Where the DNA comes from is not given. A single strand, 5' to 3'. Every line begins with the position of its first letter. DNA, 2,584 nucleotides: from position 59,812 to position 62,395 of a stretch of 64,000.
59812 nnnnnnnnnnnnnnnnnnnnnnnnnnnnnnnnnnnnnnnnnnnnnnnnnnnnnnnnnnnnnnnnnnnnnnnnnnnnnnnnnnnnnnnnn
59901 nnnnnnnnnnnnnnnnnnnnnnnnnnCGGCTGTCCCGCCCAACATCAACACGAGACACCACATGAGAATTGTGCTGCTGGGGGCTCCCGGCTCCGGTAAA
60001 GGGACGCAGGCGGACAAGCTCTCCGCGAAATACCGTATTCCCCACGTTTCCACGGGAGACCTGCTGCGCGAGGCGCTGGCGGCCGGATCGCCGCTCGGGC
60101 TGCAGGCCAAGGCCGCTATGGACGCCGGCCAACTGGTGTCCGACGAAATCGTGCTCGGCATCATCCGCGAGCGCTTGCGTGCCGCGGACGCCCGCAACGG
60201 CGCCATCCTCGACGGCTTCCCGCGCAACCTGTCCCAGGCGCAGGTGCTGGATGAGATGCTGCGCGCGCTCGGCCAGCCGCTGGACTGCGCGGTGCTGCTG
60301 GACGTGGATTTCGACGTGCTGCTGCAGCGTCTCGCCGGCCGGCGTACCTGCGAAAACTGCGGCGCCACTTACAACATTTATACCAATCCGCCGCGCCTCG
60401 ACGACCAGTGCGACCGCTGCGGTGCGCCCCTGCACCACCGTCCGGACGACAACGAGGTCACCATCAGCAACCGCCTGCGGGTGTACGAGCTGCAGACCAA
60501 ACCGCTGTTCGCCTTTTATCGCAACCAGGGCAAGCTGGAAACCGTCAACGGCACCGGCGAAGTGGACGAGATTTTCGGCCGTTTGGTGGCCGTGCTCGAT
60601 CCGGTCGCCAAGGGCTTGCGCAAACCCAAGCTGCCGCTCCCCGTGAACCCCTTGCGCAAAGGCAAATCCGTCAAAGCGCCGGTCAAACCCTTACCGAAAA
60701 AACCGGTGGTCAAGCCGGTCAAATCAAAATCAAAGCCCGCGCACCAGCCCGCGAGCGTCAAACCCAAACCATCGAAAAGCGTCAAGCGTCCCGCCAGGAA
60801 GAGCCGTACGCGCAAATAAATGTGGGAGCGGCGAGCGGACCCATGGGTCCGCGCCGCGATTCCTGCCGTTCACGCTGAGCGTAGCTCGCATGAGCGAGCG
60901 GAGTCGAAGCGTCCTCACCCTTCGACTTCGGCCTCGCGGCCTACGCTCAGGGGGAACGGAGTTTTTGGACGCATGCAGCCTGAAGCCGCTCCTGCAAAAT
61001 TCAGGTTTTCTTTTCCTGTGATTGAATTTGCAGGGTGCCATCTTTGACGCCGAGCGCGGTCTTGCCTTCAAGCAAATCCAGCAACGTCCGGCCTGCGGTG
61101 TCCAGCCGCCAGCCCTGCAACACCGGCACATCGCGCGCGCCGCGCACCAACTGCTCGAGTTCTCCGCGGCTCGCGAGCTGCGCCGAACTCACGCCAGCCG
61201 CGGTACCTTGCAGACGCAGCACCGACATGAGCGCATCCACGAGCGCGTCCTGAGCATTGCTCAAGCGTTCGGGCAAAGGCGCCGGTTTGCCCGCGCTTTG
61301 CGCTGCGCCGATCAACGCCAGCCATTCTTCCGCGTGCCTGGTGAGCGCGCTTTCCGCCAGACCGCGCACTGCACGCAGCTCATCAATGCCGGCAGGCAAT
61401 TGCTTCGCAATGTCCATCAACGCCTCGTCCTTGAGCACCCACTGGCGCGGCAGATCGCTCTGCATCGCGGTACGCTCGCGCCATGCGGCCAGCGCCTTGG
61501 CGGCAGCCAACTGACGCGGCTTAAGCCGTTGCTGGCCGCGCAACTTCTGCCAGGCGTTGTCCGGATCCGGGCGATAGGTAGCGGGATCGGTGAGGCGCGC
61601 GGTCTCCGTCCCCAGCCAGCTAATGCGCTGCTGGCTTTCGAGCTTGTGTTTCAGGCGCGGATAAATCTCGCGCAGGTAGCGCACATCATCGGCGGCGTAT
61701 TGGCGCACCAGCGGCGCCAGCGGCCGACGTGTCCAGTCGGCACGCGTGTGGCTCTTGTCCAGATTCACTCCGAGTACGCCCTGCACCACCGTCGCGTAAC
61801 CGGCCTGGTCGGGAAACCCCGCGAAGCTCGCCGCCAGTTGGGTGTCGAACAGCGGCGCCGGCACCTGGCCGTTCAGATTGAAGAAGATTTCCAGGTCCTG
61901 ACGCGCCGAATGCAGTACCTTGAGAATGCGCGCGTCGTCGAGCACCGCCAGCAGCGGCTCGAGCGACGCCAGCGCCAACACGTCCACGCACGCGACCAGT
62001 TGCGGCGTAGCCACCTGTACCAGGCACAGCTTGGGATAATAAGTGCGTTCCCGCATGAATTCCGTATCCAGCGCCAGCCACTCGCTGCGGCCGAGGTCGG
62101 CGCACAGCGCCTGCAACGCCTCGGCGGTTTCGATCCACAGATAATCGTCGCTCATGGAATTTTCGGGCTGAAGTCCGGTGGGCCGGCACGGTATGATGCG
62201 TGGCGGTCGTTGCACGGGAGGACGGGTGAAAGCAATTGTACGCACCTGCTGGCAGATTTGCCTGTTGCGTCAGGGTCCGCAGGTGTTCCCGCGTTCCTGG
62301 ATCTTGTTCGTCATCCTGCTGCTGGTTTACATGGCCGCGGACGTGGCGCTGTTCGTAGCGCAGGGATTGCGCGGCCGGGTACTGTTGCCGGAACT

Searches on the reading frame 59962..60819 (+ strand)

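Call 75: search_protein_families(library=pfam, proteins=[window:59962-60819:+], max_evalue=0.000001)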
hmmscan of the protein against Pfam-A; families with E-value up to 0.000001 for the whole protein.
window:59962-60819:+ (285 aa): 4 families
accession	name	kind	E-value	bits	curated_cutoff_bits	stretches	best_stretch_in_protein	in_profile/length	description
PF00406.28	ADK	-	3.9e-51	173.6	26.8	1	5-190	1-150/151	Adenylate kinase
PF13207.12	AAA_17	-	5.8e-29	101.5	27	1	6-129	1-124/136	AAA domain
PF05191.20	ADK_lid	-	3.1e-14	53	26.6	1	127-162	1-36/36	Adenylate kinase, active site lid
PF13238.12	AAA_18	-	2.1e-08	35.1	29.4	1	3-131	1-115/128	AAA domain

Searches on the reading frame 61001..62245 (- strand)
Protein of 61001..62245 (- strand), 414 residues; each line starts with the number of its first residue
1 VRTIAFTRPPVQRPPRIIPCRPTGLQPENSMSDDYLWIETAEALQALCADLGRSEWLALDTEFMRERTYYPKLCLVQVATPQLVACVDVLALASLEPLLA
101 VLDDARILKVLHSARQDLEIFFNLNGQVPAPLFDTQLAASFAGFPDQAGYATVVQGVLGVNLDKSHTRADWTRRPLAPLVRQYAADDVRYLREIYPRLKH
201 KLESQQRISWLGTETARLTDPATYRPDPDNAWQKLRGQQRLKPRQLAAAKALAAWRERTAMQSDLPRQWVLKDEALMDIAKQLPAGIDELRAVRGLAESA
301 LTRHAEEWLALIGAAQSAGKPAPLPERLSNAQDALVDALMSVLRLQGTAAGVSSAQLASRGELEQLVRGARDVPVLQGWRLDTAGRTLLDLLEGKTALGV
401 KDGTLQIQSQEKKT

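Call 75: search_protein_families(library=pfam, proteins=[window:61001-62245:-], max_evalue=0.000001)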
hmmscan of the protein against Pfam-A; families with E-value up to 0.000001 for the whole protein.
window:61001-62245:- (414 aa): 2 families
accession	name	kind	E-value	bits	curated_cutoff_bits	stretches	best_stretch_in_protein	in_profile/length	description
PF01612.26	DNA_pol_A_exo1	-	9.8e-38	130.1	23.6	1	36-203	2-173/173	3'-5' exonuclease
PF00570.28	HRDC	-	8.4e-17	61.3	23.8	1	245-312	1-68/68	HRDC domain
